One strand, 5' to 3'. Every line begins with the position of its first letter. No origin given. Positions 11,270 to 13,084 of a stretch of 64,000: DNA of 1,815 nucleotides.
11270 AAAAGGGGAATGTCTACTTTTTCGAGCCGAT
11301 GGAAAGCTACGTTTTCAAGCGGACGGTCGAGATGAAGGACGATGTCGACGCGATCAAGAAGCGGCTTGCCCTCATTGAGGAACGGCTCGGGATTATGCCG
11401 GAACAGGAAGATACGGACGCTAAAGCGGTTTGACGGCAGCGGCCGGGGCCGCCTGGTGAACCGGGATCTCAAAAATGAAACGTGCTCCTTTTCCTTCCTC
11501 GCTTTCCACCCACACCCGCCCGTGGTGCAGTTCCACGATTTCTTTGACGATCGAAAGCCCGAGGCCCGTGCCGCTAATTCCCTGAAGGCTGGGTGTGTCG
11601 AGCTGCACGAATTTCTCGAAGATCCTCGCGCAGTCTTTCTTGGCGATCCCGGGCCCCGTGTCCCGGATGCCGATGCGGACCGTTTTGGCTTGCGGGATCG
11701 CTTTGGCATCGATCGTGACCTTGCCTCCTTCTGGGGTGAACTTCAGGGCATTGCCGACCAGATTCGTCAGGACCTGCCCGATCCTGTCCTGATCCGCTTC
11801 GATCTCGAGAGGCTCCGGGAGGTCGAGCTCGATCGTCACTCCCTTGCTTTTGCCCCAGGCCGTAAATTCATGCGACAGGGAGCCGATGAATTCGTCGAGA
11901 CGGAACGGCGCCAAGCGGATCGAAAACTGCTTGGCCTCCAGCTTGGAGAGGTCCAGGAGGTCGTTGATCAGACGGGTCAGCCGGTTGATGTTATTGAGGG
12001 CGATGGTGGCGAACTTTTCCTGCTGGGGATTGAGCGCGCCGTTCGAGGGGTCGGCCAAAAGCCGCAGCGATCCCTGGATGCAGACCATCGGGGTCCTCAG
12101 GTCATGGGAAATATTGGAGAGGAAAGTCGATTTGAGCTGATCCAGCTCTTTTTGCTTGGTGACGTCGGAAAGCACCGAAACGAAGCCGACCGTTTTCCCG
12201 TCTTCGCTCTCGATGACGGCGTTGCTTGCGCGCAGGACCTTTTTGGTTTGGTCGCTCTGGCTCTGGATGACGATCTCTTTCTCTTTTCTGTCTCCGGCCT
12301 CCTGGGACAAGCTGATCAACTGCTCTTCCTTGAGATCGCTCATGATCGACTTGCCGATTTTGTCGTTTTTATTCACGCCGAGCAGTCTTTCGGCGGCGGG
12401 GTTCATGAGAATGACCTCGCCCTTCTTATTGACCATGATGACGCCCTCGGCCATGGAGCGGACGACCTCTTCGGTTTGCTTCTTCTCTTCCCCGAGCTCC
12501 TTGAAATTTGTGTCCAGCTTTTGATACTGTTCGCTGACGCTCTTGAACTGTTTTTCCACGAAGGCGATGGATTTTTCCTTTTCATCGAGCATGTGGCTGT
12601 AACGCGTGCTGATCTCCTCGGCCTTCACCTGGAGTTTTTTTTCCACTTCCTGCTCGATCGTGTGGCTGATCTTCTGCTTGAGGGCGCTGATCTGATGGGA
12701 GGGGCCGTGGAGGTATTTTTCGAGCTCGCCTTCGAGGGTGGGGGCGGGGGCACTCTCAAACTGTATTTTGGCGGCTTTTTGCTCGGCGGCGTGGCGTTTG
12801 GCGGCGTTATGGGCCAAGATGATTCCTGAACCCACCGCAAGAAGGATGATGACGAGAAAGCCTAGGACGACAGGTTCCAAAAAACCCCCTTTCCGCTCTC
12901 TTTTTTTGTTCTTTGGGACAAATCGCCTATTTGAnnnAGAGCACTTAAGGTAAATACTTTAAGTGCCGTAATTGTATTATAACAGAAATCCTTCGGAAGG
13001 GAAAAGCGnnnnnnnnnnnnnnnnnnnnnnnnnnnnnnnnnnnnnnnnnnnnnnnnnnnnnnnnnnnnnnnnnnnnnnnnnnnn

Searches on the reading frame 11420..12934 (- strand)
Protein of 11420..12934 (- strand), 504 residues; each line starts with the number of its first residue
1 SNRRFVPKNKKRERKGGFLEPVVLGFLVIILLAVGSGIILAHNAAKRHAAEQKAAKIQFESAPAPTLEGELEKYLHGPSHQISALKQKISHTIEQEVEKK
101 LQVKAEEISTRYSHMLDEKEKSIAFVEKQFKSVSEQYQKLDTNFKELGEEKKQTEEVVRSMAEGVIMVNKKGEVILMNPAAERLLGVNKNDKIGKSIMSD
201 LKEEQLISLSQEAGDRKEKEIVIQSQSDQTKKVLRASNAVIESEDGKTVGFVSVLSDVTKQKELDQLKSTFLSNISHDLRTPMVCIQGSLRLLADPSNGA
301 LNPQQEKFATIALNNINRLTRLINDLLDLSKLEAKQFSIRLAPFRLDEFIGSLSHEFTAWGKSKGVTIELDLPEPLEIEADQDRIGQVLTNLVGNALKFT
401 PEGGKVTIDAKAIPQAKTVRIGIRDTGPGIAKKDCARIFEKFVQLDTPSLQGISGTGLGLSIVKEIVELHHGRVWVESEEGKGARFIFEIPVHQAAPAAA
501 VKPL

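Call 11: search_protein_families(library=pfam, proteins=[window:11420-12934:-], max_evalue=0.01)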
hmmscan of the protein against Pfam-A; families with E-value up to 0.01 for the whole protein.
window:11420-12934:- (504 aa): 9 families
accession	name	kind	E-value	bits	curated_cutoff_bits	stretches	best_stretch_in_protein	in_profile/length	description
PF02518.31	HATPase_c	-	2.1e-32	112.3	26.4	1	381-493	2-110/111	Histidine kinase-, DNA gyrase B-, and HSP90-like ATPase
PF00512.31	HisKA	-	1e-18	67.5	26.9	1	268-334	2-65/66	His Kinase A (phospho-acceptor) domain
PF00989.32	PAS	-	3.3e-11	43.6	22.6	1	154-258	3-113/113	PAS fold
PF13426.13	PAS_9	-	1.2e-09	38.8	27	1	163-260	2-103/103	PAS domain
PF13188.13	PAS_8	-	7.5e-06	26.1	21.8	1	155-197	4-46/65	PAS domain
PF12860.13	PAS_7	-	0.00028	21.5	27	1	159-264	2-113/115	PAS fold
PF24820.1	Diguanyl_cycl_sensor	-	0.00098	19.5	28.1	1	158-204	2-48/109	Diguanylate cyclase-like sensor domain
PF08448.16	PAS_4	-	0.0015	19.2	23.1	1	160-262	3-109/110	PAS fold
PF21370.4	PAS_GdpP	-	0.0077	17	27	1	151-229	2-73/90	Cyclic-di-AMP phosphodiesterase GdpP-like, PAS domain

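Call 29: search_protein_families(library=ncbifam, proteins=[window:11420-12934:-], max_evalue=0.00001)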
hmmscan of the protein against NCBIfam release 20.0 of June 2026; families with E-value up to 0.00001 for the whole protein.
window:11420-12934:- (504 aa): 84 families (the best 25 are shown)
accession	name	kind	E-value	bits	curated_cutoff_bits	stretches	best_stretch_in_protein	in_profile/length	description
NF046044.1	PnpS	equivalog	4.5e-87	292.6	400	1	107-491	12-390/390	two-component system histidine kinase PnpS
NF033092.0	HK_WalK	equivalog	1.2e-85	288.3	725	1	134-492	240-594/594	cell wall metabolism sensor histidine kinase WalK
TIGR02966.1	phoR_proteo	equivalog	6.2e-74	249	334.2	1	149-489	3-332/333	phosphate regulon sensor histidine kinase PhoR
NF045911.1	TCSHisKinNblS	equivalog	1.1e-66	225.5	1000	1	129-492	242-620/621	two-component system sensor histidine kinase NblS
NF033093.1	HK_VicK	exception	5e-63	213.3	680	1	100-494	43-437/448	cell wall metabolism sensor histidine kinase VicK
NF047874.1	MASE3_PAS_HK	subfamily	1.6e-62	212.2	560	1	120-495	243-628/655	MASE3 domain-containing sensor histidine kinase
NF041947.1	LuxQ_Vibrio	equivalog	2e-57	194.7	1200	1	97-496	295-700/843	quorum-sensing autoinducer 2 sensor kinase/phosphatase LuxQ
NF008468.0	PRK11360.1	equivalog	4e-57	193.9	646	1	144-494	260-610/616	two-component system sensor histidine kinase AtoS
TIGR02956.1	TMAO_torS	equivalog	8.9e-56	189.6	676.5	1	265-500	461-690/967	TMAO reductase system sensor histidine kinase/response regulator TorS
NF008235.0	PRK11006.1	equivalog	6.3e-47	160.4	390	1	139-493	85-424/431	phosphate regulon sensor histidine kinase PhoR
NF047465.1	hybrid_HK_LvrA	exception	7.1e-47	159.9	1200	1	167-494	112-424/819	hybrid histidine kinase/response regulator LvrA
NF006800.0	PRK09303.1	equivalog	4.1e-46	157.6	342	1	264-494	147-379/383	histidine kinase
NF008302.0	PRK11091.1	equivalog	1.3e-45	155.9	838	1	80-495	85-508/779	aerobic respiration two-component sensor histidine kinase ArcB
NF008318.0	PRK11107.1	equivalog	2.1e-44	151.9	890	1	262-495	287-521/920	two-component sensor histidine kinase BarA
NF011874.0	PRK15347.1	equivalog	3.8e-44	151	852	1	264-500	394-622/921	two component system sensor kinase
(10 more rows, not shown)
